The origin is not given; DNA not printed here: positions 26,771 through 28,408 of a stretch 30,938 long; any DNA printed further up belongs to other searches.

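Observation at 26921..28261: Eukaryotic-type sterol reductase (ERG4/ERG24/DHCR7 family) encoded in a bacterial chromosome next to the T6SS locus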

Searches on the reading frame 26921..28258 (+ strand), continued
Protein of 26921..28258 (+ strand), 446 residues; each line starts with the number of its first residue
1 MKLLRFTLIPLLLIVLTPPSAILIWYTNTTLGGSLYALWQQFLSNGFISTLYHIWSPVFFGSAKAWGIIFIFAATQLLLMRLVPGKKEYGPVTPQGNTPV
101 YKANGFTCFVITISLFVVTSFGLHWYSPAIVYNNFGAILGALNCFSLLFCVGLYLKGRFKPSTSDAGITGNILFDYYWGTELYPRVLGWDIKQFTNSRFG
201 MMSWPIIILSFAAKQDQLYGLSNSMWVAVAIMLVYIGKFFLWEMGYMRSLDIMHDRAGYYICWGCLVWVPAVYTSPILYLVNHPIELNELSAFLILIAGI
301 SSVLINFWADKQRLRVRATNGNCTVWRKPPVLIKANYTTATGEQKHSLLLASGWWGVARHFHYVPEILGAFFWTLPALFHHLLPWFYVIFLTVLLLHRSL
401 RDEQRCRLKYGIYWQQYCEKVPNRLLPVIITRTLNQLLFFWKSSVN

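Call 10: list_cluster_members(proteins=[P0001, P0011, P0062, P0120])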
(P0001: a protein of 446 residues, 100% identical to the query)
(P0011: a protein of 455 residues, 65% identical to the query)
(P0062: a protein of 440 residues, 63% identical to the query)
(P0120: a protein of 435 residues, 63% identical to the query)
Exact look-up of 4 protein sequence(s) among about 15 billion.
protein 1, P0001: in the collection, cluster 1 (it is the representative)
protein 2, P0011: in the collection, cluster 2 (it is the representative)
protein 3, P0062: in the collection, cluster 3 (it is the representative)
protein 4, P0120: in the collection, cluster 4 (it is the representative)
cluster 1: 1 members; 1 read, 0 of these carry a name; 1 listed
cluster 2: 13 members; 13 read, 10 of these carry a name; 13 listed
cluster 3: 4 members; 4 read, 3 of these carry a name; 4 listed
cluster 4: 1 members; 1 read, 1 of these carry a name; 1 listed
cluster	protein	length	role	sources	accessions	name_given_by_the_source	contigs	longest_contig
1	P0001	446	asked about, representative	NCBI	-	-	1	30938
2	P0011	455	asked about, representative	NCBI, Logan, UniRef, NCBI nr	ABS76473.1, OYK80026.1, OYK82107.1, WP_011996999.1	7-dehydrocholesterol reductase [Coxiella burnetii] | 7-dehydrocholesterol reductase n=1 Tax=Coxiella burnetii (strain Dugway 5J108-111) ...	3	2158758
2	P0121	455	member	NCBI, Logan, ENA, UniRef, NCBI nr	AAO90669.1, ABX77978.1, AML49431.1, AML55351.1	7-dehydrocholesterol reductase [Coxiella burnetii] | 7-dehydrocholesterol reductase n=2 Tax=Coxiella burnetii TaxID=777 RepID=Q83CG0_COXBU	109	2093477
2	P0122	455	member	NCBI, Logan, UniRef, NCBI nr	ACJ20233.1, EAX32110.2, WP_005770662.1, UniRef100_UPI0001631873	7-dehydrocholesterol reductase [Coxiella burnetii] | 7-dehydrocholesterol reductase n=1 Tax=Coxiella burnetii TaxID=777 RepID=UPI0001631873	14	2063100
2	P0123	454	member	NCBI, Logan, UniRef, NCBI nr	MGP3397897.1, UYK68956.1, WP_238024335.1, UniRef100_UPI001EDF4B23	7-dehydrocholesterol reductase [Coxiella burnetii] | 7-dehydrocholesterol reductase n=1 Tax=Coxiella burnetii TaxID=777 RepID=UPI001EDF4B23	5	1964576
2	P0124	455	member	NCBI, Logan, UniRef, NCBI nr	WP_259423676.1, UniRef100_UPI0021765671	ERG4/ERG24 family protein [Coxiella burnetii] | ERG4/ERG24 family protein n=1 Tax=Coxiella burnetii TaxID=777 RepID=UPI0021765671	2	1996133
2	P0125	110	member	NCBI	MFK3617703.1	7-dehydrocholesterol reductase, partial [Coxiella burnetii]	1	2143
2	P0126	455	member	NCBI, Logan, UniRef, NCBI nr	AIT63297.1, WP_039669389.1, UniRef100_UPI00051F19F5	7-dehydrocholesterol reductase [Coxiella burnetii] | 7-dehydrocholesterol reductase n=1 Tax=Coxiella burnetii TaxID=777 RepID=UPI00051F19F5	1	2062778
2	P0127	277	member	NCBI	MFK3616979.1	7-dehydrocholesterol reductase, partial [Coxiella burnetii]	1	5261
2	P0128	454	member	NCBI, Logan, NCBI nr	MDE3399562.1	MAG: 7-dehydrocholesterol reductase [Coxiella burnetii] | 7-dehydrocholesterol reductase [Coxiella burnetii]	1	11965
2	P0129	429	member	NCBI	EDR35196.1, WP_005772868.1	putative 7-dehydrocholesterol reductase, partial [Coxiella burnetii Q321]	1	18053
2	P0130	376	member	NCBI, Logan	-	-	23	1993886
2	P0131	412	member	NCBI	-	-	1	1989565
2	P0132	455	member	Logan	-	-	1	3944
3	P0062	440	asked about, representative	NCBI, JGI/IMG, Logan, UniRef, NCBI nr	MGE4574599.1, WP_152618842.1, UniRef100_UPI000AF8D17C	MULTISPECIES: 7-dehydrocholesterol reductase [Parachlamydia] | 7-dehydrocholesterol reductase | 7-dehydrocholesterol reductase n=1 Tax=Parachlamydia TaxID=83551 RepID=UPI000AF8D17C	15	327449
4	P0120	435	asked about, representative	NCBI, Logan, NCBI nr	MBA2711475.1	MAG: 7-dehydrocholesterol reductase [Tatlockia sp.] | 7-dehydrocholesterol reductase [Tatlockia sp.]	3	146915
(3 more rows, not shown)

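Call 11: find_encoding_contigs(protein=P0001, flank=3000, max_places=3)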
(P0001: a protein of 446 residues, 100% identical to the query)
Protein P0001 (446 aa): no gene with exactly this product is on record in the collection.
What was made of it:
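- Tried and rejected: Exact look-up of the window protein on other contigs: nothing on record (call 11).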

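Call 17: search_protein_families(library=ncbifam, proteins=[window:26921-28258:+], max_evalue=0.01)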
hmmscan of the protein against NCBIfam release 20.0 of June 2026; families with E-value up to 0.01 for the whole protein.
window:26921-28258:+ (446 aa): 0 families

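Call 27: search_protein_representatives(protein=window:26921-28258:+)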
Query: 446 residues. Proteins with E-value up to 0.001 (for the whole library): 3031; up to 1e-10: 1661; up to 1e-30: 488. The best 150 are listed.
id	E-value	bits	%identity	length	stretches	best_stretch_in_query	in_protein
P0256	1.2e-122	426.5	49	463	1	19-429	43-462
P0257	7.9e-122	423.8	47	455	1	2-428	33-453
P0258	7.7e-120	417.3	50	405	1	24-429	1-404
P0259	1.6e-118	413.0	49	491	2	153-429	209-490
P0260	7.8e-114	397.5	48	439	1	10-429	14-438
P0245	1.2e-109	383.7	59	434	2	156-422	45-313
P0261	2.2e-108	379.5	44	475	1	3-428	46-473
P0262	7.3e-107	374.5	48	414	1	56-429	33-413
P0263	1.1e-105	370.6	48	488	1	68-429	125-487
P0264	8.6e-105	367.7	41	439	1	6-429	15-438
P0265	1.5e-104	366.9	43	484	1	8-429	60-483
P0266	2.2e-104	366.3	49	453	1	68-430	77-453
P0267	9.1e-103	361.0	44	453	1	7-429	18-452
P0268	3.9e-102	358.9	43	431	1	4-429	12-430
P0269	4.5e-101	355.4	42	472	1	10-429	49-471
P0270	9.9e-99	347.7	41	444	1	12-430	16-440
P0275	5.8e-96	338.5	43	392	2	1-319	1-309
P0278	4.4e-91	322.4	41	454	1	48-429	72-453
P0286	2.5e-87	310.1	41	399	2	1-313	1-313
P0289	1.4e-86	307.6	42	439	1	17-429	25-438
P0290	1.4e-86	307.5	35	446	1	7-445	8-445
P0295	4.9e-84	299.2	39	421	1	5-429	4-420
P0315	9.6e-75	268.6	43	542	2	65-284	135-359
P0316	1.0e-74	268.5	41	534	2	65-274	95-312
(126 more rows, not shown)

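Call 31: list_cluster_members(proteins=[P0270, P0275, P0286, P0278, P0290, P0295, P0289, P0316, P0268, P0315])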
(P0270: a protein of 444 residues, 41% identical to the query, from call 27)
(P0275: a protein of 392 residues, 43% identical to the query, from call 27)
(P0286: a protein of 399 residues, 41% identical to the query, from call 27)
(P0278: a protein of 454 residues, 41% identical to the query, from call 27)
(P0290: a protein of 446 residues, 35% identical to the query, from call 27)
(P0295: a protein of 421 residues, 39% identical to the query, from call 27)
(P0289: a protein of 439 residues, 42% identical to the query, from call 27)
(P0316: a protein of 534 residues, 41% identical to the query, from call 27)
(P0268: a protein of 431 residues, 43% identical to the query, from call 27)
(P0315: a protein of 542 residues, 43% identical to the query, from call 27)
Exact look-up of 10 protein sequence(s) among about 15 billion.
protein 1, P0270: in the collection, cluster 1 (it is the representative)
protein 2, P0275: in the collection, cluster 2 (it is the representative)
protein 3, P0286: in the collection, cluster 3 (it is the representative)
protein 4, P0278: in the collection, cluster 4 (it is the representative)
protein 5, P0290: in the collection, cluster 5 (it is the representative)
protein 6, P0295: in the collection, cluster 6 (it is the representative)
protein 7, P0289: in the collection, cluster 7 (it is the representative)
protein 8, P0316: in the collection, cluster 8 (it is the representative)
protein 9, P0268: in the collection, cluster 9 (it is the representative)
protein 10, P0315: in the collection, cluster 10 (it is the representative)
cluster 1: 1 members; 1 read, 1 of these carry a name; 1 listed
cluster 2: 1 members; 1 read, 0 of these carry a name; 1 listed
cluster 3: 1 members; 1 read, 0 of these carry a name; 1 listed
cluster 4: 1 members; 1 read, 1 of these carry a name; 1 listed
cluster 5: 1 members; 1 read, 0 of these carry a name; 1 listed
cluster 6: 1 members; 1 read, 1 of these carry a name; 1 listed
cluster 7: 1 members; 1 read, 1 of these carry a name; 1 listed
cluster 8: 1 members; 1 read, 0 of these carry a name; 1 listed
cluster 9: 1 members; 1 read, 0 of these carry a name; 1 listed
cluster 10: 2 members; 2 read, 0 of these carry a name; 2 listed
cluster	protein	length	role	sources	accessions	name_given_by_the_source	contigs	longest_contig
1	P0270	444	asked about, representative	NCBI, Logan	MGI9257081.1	MAG: hypothetical protein ACR2PY_09125 [Salinispira sp.]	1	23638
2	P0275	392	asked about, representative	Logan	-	-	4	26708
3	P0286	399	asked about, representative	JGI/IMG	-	-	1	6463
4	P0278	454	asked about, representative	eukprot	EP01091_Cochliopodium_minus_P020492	TRINITY_DN8988_c0_g1_i1.p1 TRINITY_DN8988_c0_g1~~TRINITY_DN8988_c0_g1_i1.p1 ORF ...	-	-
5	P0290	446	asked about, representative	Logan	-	-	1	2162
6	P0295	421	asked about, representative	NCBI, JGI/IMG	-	7-dehydrocholesterol reductase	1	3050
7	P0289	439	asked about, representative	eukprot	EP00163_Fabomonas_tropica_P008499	TRINITY_DN18224_c0_g1_i1.p1 TRINITY_DN18224_c0_g1~~TRINITY_DN18224_c0_g1_i1.p1 ORF ...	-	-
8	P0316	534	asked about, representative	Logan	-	-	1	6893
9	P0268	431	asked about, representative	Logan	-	-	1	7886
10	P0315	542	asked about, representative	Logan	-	-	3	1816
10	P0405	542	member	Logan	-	-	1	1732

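Call 34: find_encoding_contigs(protein=P0008, flank=10000, max_places=2)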
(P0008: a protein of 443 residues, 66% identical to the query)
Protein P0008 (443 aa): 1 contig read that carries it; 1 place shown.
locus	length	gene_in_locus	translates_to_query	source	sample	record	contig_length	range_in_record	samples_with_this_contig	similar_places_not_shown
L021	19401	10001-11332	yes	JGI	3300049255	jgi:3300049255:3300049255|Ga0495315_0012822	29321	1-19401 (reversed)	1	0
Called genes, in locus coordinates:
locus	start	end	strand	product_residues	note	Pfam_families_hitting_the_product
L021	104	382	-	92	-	-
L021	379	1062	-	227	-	PF00702:Hydrolase, PF08282:Hydrolase_3 (faint), PF12710:HAD, PF13419:HAD_2, PF13242:Hydrolase_like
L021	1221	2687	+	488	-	PF04715:, PF00425:Chorismate_bind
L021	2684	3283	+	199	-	PF00117:GATase, PF07722:Peptidase_C26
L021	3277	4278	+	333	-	PF02885:Glycos_trans_3N, PF00591:Glycos_transf_3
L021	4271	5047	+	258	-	PF00218:IGPS, PF04131:NanE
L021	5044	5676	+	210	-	PF00697:PRAI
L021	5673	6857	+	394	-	PF00291:PALP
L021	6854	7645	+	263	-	PF00290:Trp_syntA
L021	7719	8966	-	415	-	PF00270:DEAD, PF04851:ResIII (weak), PF00271:Helicase_C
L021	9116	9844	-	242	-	PF03734:YkuD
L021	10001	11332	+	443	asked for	PF01222:ERG4_ERG24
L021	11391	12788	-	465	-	PF00083:Sugar_tr, PF07690:MFS_1, PF00083:Sugar_tr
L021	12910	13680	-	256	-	PF13489:Methyltransf_23 (weak), PF08241:Methyltransf_11, PF08242:Methyltransf_12, PF13649:Methyltransf_25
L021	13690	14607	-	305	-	PF13428:TPR_14 (faint), PF14559:TPR_19 (faint)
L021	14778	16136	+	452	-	PF00083:Sugar_tr, PF07690:MFS_1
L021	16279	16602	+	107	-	PF00076:RRM_1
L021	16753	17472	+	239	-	PF01027:Bax1-I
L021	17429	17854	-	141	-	PF26789:DUF8261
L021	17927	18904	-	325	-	PF00389:2-Hacid_dh, PF03446:NAD_binding_2 (faint), PF02826:2-Hacid_dh_C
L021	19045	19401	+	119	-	?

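Call 35: find_encoding_contigs(protein=P0013, flank=10000, max_places=2)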
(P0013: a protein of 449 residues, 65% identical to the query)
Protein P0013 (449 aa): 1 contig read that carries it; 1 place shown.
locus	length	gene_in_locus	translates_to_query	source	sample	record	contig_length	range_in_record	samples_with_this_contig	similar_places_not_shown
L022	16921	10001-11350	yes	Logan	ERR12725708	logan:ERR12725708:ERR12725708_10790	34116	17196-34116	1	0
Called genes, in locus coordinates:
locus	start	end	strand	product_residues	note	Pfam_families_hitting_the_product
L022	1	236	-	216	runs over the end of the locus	PF00702:Hydrolase, PF08282:Hydrolase_3 (faint), PF12710:HAD (weak), PF13419:HAD_2, PF13242:Hydrolase_like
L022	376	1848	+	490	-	PF04715:, PF00425:Chorismate_bind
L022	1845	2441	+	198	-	PF00117:GATase, PF07722:Peptidase_C26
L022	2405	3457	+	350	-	PF02885:Glycos_trans_3N, PF00591:Glycos_transf_3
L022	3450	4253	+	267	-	PF00218:IGPS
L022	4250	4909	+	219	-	PF00697:PRAI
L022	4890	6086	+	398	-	PF00291:PALP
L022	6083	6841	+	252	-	PF00290:Trp_syntA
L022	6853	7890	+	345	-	PF00793:DAHP_synth_1, PF03102:NeuB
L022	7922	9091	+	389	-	PF00083:Sugar_tr, PF06609:TRI12 (weak), PF07690:MFS_1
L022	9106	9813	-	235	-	PF03734:YkuD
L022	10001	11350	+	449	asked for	PF01222:ERG4_ERG24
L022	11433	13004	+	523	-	PF07719:TPR_2 (faint), PF13181:TPR_8 (faint), PF00515:TPR_1 (weak)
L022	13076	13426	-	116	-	-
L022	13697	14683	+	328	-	PF01073:3Beta_HSD, PF01370:Epimerase, PF02719:Polysacc_synt_2 (weak), PF04321:RmlD_sub_bind, PF05368:NmrA, PF07993:NAD_binding_4, PF13460:NAD_binding_10, PF16363:GDP_Man_Dehyd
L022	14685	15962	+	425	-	PF00155:Aminotran_1_2, PF00266:Aminotran_5, PF01212:Beta_elim_lyase (faint), PF01053:Cys_Met_Meta_PP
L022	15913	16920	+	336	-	?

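Call 36: find_encoding_contigs(protein=P0121, flank=6000, max_places=1)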
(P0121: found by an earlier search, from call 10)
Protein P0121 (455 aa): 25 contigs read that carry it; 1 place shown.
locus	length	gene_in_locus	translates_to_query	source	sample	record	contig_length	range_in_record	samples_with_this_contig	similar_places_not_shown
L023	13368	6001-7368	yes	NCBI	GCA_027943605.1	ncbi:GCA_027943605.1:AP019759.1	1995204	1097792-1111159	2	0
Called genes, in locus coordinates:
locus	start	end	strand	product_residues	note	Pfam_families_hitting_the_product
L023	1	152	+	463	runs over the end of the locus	PF04715:, PF00425:Chorismate_bind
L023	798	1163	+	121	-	PF02885:Glycos_trans_3N, PF00591:Glycos_transf_3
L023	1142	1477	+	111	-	PF00591:Glycos_transf_3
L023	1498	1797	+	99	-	PF00591:Glycos_transf_3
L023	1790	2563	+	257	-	PF00218:IGPS, PF04131:NanE (weak)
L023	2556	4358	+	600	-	PF00697:PRAI, PF00291:PALP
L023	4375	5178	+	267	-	PF00290:Trp_syntA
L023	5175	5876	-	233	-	PF03734:YkuD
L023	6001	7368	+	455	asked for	PF01222:ERG4_ERG24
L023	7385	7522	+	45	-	-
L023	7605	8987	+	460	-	PF02636:Methyltransf_28 (weak), PF13424:TPR_12 (faint), PF12895:ANAPC3 (weak), PF13181:TPR_8 (faint), PF00515:TPR_1, PF07719:TPR_2 (weak)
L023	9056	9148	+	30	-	-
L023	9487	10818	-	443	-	PF07690:MFS_1, PF00083:Sugar_tr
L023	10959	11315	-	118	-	-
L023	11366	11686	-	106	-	-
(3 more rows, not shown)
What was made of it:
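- On Recently acquired genomic island: The block is present in C. burnetii (call 36).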

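Call 37: find_encoding_contigs(protein=P0004, flank=6000, max_places=1)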
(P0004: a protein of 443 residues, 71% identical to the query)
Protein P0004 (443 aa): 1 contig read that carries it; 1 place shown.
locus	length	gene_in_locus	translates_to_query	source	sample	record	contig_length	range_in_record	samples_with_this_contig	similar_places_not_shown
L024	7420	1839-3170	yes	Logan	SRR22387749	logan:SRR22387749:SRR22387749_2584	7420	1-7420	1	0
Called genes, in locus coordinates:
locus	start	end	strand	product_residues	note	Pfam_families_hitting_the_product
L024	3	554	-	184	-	?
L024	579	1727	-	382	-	PF00072:Response_reg, PF00512:HisKA, PF02518:HATPase_c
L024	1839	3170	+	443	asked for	PF01222:ERG4_ERG24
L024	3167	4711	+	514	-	PF13174:TPR_6 (faint), PF13424:TPR_12 (weak), PF00515:TPR_1, PF07719:TPR_2 (weak)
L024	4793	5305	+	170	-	-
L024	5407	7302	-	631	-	-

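Call 38: find_encoding_contigs(protein=P0014, flank=6000, max_places=1)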
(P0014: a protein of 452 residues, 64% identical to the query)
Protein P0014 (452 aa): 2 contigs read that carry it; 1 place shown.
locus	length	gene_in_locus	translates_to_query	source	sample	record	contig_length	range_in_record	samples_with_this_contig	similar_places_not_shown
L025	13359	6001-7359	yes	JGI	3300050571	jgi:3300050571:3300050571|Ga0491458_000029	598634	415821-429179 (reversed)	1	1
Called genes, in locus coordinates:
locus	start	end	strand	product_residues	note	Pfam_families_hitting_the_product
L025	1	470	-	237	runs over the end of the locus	PF00069:Pkinase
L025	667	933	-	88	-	PF11731:Cdd1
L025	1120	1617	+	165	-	-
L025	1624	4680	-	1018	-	PF00873:ACR_tran, PF03176:MMPL (faint)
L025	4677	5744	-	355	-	PF25917:BSH_RND, PF25919:BSH_CusB (weak), PF25954:Beta-barrel_RND_2 (faint), PF25973:BSH_CzcB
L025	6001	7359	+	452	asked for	PF01222:ERG4_ERG24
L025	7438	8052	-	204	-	-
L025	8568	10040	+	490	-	PF00478:IMPDH, PF00571:CBS, PF01070:FMN_dh, PF03060:NMO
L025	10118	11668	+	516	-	PF00117:GATase, PF07722:Peptidase_C26, PF02540:NAD_synthase (faint), PF00958:GMP_synt_C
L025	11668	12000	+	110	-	-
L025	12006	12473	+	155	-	PF00383:dCMP_cyt_deam_1, PF14437:MafB19-deam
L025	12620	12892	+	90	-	-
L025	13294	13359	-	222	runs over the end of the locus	-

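Call 57: predict_structure(alignment_id=A3)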
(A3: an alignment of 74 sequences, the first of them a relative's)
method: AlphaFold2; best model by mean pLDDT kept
length: 446 residues; sequences in the alignment: 74
mean_pLDDT: 94.3   pTM: 0.91
mean pLDDT of the five models: 94.3, 94.0, 93.3, 92.6, 92.2
residues with pLDDT >= 90: 400; 70-90: 43; 50-70: 3; < 50: 0
segments of 3 or more residues with pLDDT < 50: none
pLDDT, mean of each block of 10 residues (from residue 1): 92 93 96 96 98 96 98 98 96 89 97 98 98 98 96 96 92 95 93 94 98 98 98 97 89 80 92 96 97 98 96 92 96 93 92 93 96 89 92 94 93 97 88 89 91
secondary structure, 60 per line:
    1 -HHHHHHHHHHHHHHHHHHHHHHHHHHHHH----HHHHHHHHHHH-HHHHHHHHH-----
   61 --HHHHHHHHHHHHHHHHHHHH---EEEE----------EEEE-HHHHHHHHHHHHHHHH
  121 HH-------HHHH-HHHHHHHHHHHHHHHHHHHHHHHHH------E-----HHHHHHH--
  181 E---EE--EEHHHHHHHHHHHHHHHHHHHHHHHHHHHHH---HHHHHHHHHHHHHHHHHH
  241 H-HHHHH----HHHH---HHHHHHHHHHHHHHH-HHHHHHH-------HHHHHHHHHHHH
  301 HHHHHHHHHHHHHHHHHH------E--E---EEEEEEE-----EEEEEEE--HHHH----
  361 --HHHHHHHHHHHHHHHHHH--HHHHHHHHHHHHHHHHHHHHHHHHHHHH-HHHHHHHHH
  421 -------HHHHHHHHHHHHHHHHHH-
elements in order: H2-30 H35-45 H47-55 H63-82 E86-89 E100-103 H105-122 H130-133 H135-159 H172-178 H191-219 H223-241 H243-247 H252-255 H259-273 H275-281 H289-318 E332-338 E344-350 H353-356 H363-380 H383-410 H412-420 H428-445
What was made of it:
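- On ERG4/ERG24 sterol reductase family (Pfam PF01222): AlphaFold2 model pLDDT 94.3 (call 57).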
